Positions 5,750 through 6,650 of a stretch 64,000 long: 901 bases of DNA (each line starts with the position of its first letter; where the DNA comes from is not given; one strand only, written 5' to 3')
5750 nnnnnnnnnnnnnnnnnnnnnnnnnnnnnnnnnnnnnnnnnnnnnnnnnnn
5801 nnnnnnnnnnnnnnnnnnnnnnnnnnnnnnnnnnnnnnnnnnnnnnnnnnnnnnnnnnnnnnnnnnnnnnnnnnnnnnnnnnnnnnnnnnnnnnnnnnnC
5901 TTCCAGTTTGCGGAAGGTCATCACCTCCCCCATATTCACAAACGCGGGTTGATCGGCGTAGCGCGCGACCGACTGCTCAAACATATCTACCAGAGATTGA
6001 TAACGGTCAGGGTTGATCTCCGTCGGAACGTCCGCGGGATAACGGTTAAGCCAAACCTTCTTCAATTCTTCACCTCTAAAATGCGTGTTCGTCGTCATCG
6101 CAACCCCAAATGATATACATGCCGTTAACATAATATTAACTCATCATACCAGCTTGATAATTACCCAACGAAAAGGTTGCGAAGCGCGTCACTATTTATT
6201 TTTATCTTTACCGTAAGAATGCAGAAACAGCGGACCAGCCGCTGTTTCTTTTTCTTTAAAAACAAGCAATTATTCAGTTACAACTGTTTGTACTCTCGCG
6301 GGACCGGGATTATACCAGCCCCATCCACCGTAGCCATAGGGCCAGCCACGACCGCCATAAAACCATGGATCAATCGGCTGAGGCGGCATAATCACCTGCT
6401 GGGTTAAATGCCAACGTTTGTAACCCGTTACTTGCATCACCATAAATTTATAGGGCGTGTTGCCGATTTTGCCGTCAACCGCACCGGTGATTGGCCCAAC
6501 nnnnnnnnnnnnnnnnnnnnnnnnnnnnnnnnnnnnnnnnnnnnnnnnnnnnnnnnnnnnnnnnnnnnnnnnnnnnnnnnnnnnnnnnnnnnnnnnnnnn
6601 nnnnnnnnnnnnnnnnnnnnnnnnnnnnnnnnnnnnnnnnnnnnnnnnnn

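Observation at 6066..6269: fadD promoter: FadR operator O2 coincides with a perfect hairpin that looks like the yeaY terminator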

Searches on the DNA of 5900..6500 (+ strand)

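Call 3: search_dna_similar(query=window:5900-6500:+, collection=ecoli_genomes, mode=near, max_rows=12, rows=spread)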
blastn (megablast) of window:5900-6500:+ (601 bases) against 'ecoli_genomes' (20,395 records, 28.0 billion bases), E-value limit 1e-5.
Records with a match: 5425; places in all: 5426; records where one place covers at least 80% of the query: 5424.
Genomes with a match: 5425 of 5426; with a place that covers at least 80% of the query: 5424. Places per genome that has any: lowest 1, median 1, highest 2. On chromosomes: 5425 places; on plasmids: 1.
Best place of each record, by identity: >=99% 494; 95-99% 4925; 90-95% 6.
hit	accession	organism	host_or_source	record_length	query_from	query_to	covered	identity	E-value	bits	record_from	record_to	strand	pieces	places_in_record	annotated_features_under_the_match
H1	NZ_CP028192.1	Escherichia coli strain CFSAN018748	tissue and/or biological fluid swine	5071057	1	601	100%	99.5%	0e+0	1094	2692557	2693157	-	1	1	yeaY: Slp family lipoprotein YeaY | fadD: long-chain-fatty-acid--CoA ligase FadD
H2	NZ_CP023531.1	Escherichia coli strain FDAARGOS_401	Homo sapiens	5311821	1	601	100%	98.8%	0e+0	1072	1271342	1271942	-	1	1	yeaY: Slp family lipoprotein YeaY | fadD: long-chain-fatty-acid--CoA ligase FadD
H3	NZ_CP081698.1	Escherichia coli strain CT02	-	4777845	1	601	100%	98.7%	0e+0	1066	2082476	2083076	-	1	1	yeaY: Slp family lipoprotein YeaY | fadD: long-chain-fatty-acid--CoA ligase FadD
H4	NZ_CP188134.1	Escherichia coli strain TUM22765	Laboratory developed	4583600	1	601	100%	98.7%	0e+0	1066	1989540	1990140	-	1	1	yeaY: Slp family lipoprotein YeaY | fadD: long-chain-fatty-acid--CoA ligase FadD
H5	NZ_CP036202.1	Escherichia coli strain L725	Homo sapiens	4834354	1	601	100%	98.5%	0e+0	1061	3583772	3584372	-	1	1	yeaY: Slp family lipoprotein YeaY | fadD: long-chain-fatty-acid--CoA ligase FadD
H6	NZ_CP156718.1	Escherichia coli strain EC596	Homo sapiens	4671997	1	601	100%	98.3%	0e+0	1055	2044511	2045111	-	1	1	yeaY: Slp family lipoprotein YeaY | fadD: long-chain-fatty-acid--CoA ligase FadD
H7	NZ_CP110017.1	Escherichia coli strain HE_50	laboratory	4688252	1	598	100%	98.8%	0e+0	1066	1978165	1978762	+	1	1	yeaY: Slp family lipoprotein YeaY | fadD: long-chain-fatty-acid--CoA ligase FadD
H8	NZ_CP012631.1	Escherichia coli strain SF-173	Homo sapiens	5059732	1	601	100%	98.2%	0e+0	1050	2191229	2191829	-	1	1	yeaY: Slp family lipoprotein YeaY | fadD: long-chain-fatty-acid--CoA ligase FadD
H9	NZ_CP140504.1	Escherichia coli strain 2023CK-01341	Homo sapiens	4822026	1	601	100%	98.0%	0e+0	1044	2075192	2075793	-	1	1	yeaY: Slp family lipoprotein YeaY | fadD: long-chain-fatty-acid--CoA ligase FadD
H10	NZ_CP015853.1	Escherichia coli strain ATCC 43889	Homo sapiens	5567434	1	601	100%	97.8%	0e+0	1038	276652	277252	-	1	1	yeaY: Slp family lipoprotein YeaY | fadD: long-chain-fatty-acid--CoA ligase FadD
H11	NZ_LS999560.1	Escherichia coli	-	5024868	1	601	100%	97.5%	0e+0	1027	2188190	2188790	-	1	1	yeaY: Slp family lipoprotein YeaY | fadD: long-chain-fatty-acid--CoA ligase FadD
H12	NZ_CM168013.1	Escherichia coli strain PEC301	Sus scrofa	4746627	1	301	50%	98.7%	2e-148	534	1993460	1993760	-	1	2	fadD: long-chain-fatty-acid--CoA ligase FadD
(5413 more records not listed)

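Call 54: search_dna_similar(query=window:6190-6275:-, collection=ecoli_genomes, mode=near, max_rows=10, rows=spread)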
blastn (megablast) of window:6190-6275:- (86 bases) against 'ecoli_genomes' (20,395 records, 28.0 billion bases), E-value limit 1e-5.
Records with a match: 5425; places in all: 5425; records where one place covers at least 80% of the query: 5423.
Genomes with a match: 5425 of 5426; with a place that covers at least 80% of the query: 5423. Places per genome that has any: lowest 1, median 1, highest 1. On chromosomes: 5424 places; on plasmids: 1.
Best place of each record, by identity: >=99% 4006; 95-99% 1413; 90-95% 6.
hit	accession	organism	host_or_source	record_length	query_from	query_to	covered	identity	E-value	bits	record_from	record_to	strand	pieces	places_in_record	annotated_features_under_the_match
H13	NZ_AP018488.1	Escherichia coli O157:H7 strain PV15-279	Homo sapiens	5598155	1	86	100%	100.0%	1e-36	159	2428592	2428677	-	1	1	yeaY: Slp family lipoprotein YeaY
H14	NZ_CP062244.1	Escherichia coli strain AML003_ev02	not applicable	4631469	1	86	100%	100.0%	1e-36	159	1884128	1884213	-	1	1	yeaY: Slp family lipoprotein YeaY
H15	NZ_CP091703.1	Escherichia coli strain KOr021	river water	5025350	1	86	100%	100.0%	1e-36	159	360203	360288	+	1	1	yeaY: Slp family lipoprotein YeaY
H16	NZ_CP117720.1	Escherichia coli strain B1W1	water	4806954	1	86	100%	100.0%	1e-36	159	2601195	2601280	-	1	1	yeaY: Slp family lipoprotein YeaY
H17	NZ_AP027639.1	Escherichia coli strain PSJ-29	Homo sapiens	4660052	1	86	100%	100.0%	1e-36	159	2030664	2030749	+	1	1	yeaY: Slp family lipoprotein YeaY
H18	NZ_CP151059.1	Escherichia coli strain 20KM2300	Dog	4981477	1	86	100%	100.0%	1e-36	159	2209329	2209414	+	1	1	yeaY: Slp family lipoprotein YeaY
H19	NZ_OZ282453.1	Escherichia coli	restricted access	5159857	1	86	100%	100.0%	1e-36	159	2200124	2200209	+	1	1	yeaY: Slp family lipoprotein YeaY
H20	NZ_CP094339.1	Escherichia coli strain W224N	cerebrospinal fluid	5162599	1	86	100%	98.8%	5e-35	154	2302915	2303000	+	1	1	yeaY: Slp family lipoprotein YeaY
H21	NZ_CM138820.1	Escherichia coli strain GIMC1409:EC_VCMCH3-12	Homo sapiens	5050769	1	86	100%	98.8%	5e-35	154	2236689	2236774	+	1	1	yeaY: Slp family lipoprotein YeaY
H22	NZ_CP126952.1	Escherichia coli O78:H4 strain APEC E12049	Gallus gallus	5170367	23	86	74%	100.0%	2e-24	119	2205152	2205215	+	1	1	none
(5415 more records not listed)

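Call 55: get_annotated_region(hit=H20, flank=20)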
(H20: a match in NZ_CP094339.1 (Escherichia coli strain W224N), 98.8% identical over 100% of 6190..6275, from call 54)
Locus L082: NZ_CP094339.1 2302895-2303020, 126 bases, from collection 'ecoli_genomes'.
description: Escherichia coli strain W224N chromosome, complete genome
organism: Escherichia coli strain W224N (NCBI taxid 562)
replicon: chromosome; assembly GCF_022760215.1
host: -; source: cerebrospinal fluid; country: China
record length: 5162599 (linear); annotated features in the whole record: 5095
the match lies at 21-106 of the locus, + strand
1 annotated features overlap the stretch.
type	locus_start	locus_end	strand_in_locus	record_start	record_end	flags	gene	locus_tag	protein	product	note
CDS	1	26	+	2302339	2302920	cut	yeaY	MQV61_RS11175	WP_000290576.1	Slp family lipoprotein YeaY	-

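Call 56: get_annotated_region(hit=H22, flank=60)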
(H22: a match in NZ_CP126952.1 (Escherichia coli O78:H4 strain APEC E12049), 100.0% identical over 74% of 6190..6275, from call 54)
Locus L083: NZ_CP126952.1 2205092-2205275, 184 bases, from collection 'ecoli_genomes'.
description: Escherichia coli O78:H4 strain APEC E12049 chromosome, complete genome
organism: Escherichia coli O78:H4 strain APEC E12049 (NCBI taxid 2854732)
replicon: chromosome; assembly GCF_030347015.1
host: Gallus gallus; source: liver; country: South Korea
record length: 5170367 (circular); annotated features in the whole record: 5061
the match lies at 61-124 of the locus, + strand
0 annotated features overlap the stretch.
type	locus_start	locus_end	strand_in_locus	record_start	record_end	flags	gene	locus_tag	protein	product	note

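Call 58: search_dna_similar(query=L082:21-106:+, collection=ecoli_genomes, mode=near, max_rows=5)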
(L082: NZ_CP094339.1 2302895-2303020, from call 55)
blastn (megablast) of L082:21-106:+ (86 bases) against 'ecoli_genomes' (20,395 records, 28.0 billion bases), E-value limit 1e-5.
Records with a match: 5422; places in all: 5422; records where one place covers at least 80% of the query: 5420.
Genomes with a match: 5422 of 5426; with a place that covers at least 80% of the query: 5420. Places per genome that has any: lowest 1, median 1, highest 1. On chromosomes: 5421 places; on plasmids: 1.
Best place of each record, by identity: >=99% 1017; 95-99% 4402; 90-95% 3.
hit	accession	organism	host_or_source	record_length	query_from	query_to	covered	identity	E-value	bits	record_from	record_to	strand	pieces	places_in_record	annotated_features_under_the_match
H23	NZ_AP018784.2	Escherichia coli strain SK1144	-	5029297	1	86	100%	100.0%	1e-36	159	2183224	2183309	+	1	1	yeaY: Slp family lipoprotein YeaY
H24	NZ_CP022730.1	Escherichia coli strain SA186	Homo sapiens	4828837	1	86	100%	100.0%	1e-36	159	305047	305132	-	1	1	yeaY: Slp family lipoprotein YeaY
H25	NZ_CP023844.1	Escherichia coli strain 4/1-1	Homo sapiens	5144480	1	86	100%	100.0%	1e-36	159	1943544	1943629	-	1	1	yeaY: Slp family lipoprotein YeaY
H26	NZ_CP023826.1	Escherichia coli strain 4/4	Homo sapiens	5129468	1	86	100%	100.0%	1e-36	159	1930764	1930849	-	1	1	yeaY: Slp family lipoprotein YeaY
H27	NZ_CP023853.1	Escherichia coli strain 2/0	Homo sapiens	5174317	1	86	100%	100.0%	1e-36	159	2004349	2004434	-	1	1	yeaY: Slp family lipoprotein YeaY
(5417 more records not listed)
